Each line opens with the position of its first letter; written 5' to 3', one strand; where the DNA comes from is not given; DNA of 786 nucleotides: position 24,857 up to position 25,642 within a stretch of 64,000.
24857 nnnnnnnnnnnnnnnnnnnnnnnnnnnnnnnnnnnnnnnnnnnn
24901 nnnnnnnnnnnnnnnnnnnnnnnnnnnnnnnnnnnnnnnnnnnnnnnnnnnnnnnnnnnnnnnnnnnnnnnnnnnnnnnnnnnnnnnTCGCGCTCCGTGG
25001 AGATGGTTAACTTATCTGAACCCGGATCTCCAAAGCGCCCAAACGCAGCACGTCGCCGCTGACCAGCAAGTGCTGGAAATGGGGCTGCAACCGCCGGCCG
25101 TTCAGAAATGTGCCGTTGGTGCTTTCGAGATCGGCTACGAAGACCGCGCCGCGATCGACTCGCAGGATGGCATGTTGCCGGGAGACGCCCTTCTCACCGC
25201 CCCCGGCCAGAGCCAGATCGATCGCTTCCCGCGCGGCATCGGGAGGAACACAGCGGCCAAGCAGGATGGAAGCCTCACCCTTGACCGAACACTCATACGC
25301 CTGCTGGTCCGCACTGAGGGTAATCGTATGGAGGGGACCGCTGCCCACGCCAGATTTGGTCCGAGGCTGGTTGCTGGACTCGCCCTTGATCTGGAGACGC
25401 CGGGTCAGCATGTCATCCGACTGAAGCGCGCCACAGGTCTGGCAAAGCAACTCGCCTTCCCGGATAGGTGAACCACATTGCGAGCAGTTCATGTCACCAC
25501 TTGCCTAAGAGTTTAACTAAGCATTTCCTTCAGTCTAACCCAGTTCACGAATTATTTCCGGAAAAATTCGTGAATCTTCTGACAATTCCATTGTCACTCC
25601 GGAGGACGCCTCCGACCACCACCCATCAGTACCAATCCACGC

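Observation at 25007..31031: Aldolase-family protein, 7Fe ferredoxin and a tandem dynamin-like GTPase pair in one translationally coupled unit, followed by an FHA/zinc-ribbon gene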

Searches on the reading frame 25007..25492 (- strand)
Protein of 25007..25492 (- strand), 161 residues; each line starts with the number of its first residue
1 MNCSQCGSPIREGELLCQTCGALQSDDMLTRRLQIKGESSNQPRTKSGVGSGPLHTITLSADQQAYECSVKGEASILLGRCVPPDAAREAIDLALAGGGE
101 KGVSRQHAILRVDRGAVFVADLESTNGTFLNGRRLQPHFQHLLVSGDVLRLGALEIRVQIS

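Call 3: search_protein_families(library=pfam, proteins=[window:25007-25492:-], max_evalue=0.01)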
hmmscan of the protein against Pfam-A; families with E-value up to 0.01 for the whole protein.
window:25007-25492:- (161 aa): 5 families
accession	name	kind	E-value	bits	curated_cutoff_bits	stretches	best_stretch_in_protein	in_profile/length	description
PF00498.31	FHA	-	2.5e-16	60.3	20.7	1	91-152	9-67/67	FHA domain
PF16697.10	Yop-YscD_cpl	-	9.8e-09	35.8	33.2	1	101-158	34-90/94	Inner membrane component of T3SS, cytoplasmic domain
PF13248.11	Zn_ribbon_3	-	0.00035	20.4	27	1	2-22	4-24/26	zinc-ribbon domain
PF13240.11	Zn_Ribbon_1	-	0.00069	19.8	25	1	3-22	2-21/23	zinc-ribbon domain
PF12773.13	DZR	-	0.0016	19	27.3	1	3-22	1-20/45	Double zinc ribbon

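Call 4: search_protein_families(library=ncbifam, proteins=[window:25007-25492:-], max_evalue=0.01)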
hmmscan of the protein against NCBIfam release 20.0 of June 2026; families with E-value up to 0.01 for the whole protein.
window:25007-25492:- (161 aa): 5 families
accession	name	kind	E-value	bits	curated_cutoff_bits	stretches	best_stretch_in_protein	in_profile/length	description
TIGR03354.1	VI_FHA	hypoth_equivalog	1.3e-09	38.4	120.25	1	100-160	42-103/420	type VI secretion system-associated FHA domain protein TagH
NF052573.1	HisKinEspAMyxo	equivalog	2.1e-08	32.7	1400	1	100-153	62-113/755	serine histidine kinase EspA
NF049868.1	FhaB_Rv0019c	equivalog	3.3e-07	30.5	125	1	103-153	105-153/158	FHA domain-containing protein FhaB/FipA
NF033760.1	gliding_GltG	equivalog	2.9e-06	26.1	650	1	102-159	42-97/650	adventurous gliding motility protein GltG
NF041660.2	oxygluDhInhib_OdhI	equivalog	0.00014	21.7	200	1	102-154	74-123/130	oxoglutarate dehydrogenase inhibitor Odhl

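Call 74: search_protein_families(library=padloc, proteins=[window:25007-25492:-], max_evalue=0.01)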
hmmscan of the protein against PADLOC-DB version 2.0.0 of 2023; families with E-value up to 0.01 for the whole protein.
window:25007-25492:- (161 aa): 0 families
